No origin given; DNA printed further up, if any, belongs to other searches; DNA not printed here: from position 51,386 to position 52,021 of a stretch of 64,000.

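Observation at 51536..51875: Compositionally foreign 111-aa gene spliced between grpE and dnaK inside the CIRCE/HrcA heat-shock operon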

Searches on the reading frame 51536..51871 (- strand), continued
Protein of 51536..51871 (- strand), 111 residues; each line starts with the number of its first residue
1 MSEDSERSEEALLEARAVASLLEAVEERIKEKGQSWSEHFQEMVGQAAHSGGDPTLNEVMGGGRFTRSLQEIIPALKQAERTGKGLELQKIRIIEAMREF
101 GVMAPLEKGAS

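Call 99: predict_structure(alignment_id=A6)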
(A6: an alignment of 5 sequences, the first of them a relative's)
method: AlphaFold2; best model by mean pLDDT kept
length: 109 residues; sequences in the alignment: 5
mean_pLDDT: 84.8   pTM: 0.78
mean pLDDT of the five models: 84.8, 84.4, 84.2, 80.3, 77.7
residues with pLDDT >= 90: 54; 70-90: 42; 50-70: 11; < 50: 2
segments of 3 or more residues with pLDDT < 50: none
pLDDT, mean of each block of 10 residues (from residue 1): 62 83 90 93 91 88 94 82 79 91 79
secondary structure, 60 per line:
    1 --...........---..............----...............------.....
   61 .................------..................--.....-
elements in order: H3-13 H17-30 H35-49 H56-77 H84-101 H104-108
